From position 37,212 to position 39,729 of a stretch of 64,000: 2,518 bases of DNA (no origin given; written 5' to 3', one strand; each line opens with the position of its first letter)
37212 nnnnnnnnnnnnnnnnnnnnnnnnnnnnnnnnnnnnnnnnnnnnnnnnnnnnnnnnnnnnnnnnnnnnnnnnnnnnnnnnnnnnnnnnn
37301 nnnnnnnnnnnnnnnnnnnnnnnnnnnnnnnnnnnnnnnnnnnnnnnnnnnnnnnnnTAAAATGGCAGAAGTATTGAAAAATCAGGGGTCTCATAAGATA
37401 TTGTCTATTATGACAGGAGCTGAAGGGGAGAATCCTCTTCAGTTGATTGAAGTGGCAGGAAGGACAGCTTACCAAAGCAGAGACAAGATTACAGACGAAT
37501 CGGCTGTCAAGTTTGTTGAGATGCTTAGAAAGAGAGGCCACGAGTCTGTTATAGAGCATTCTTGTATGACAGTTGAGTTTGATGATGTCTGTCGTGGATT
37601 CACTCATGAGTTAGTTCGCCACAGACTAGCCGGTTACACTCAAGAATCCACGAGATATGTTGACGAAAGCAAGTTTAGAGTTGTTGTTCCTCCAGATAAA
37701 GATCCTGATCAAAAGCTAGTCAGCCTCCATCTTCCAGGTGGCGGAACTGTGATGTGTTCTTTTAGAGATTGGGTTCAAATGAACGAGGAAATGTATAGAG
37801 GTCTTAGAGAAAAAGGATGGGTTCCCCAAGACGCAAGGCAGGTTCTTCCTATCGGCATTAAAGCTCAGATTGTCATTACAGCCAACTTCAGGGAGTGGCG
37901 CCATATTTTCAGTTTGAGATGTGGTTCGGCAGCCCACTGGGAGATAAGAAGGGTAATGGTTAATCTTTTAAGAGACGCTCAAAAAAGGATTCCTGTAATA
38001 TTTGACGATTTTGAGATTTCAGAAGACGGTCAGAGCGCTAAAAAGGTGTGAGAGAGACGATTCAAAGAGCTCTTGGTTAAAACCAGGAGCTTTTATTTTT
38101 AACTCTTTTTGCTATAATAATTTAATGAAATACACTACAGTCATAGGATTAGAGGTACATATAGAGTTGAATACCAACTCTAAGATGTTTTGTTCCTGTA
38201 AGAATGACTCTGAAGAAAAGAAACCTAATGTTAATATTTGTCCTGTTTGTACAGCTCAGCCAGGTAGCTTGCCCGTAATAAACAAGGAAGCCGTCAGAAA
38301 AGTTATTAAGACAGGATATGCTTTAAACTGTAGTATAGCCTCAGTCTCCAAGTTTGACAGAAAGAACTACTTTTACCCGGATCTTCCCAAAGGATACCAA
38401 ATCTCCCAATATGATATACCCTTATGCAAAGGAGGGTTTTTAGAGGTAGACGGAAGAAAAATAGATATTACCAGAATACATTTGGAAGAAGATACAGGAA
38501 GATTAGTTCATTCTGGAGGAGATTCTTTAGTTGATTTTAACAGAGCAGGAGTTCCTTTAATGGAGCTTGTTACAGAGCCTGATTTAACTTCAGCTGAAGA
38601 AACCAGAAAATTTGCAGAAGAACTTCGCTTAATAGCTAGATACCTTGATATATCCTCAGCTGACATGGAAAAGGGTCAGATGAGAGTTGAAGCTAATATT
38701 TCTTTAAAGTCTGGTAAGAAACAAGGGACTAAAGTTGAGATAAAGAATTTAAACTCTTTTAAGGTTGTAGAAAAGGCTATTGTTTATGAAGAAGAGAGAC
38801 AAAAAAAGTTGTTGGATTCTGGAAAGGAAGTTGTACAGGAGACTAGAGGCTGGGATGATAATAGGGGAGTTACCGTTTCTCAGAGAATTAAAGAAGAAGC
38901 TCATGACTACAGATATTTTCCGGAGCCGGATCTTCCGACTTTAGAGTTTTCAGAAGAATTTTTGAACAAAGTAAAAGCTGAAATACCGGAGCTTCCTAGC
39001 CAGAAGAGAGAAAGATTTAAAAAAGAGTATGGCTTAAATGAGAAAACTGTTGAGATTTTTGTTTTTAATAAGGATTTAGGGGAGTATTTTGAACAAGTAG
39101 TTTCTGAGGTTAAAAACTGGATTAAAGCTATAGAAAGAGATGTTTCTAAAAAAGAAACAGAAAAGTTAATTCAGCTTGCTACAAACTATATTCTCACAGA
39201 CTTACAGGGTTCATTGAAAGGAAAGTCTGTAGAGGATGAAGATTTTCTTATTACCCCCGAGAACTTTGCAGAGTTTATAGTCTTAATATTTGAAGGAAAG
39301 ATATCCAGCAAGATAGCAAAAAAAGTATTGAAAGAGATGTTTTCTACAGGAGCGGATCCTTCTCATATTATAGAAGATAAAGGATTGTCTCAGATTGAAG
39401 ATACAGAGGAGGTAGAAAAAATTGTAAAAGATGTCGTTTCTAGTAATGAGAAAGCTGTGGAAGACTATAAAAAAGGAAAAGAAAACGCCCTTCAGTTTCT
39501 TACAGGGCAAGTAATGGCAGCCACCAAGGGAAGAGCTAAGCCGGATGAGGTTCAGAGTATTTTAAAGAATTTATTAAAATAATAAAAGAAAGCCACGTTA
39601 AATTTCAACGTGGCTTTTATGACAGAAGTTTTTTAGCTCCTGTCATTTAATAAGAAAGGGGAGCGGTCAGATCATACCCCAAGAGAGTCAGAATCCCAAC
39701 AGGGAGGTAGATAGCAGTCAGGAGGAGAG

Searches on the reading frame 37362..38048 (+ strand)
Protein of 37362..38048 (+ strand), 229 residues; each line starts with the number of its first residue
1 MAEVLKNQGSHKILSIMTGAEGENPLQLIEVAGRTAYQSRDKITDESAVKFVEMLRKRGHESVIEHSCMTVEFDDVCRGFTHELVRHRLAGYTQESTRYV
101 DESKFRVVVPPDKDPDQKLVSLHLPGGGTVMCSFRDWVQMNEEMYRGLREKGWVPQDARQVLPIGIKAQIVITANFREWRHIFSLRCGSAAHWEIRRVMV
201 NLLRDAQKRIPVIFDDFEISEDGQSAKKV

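Call 53: search_protein_families(library=pfam, proteins=[window:37362-38048:+], max_evalue=0.0001)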
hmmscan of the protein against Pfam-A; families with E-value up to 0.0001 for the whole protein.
window:37362-38048:+ (229 aa): 1 family
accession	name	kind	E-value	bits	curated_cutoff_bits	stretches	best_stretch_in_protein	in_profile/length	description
PF02511.20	Thy1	-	4e-48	164.2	24.8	1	23-212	7-191/191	Thymidylate synthase complementing protein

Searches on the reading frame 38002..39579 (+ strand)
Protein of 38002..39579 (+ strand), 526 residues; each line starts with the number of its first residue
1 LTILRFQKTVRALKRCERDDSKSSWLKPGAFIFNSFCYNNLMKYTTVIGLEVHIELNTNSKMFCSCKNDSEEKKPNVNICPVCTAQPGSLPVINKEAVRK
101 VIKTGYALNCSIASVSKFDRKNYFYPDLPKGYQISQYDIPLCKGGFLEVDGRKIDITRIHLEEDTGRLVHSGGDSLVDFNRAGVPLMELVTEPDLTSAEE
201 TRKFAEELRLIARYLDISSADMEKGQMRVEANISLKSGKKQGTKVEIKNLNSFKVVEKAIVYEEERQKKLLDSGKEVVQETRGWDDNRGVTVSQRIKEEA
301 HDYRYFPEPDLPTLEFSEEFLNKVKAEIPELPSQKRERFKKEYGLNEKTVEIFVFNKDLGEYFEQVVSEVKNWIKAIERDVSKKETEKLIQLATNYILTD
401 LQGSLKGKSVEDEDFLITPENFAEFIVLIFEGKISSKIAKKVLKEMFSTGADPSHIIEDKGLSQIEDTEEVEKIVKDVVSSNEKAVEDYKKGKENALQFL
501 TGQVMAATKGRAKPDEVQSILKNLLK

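Call 53: search_protein_families(library=pfam, proteins=[window:38002-39579:+], max_evalue=0.0001)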
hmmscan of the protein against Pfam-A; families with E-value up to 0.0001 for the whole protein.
window:38002-39579:+ (526 aa): 2 families
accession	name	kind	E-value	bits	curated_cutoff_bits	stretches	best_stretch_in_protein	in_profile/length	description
PF02934.20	GatB_N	-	1.3e-114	382.5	23.4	1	46-321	1-276/277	GatB/GatE catalytic domain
PF02637.23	GatB_Yqey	-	5.7e-44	150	27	1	390-525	13-148/148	GatB domain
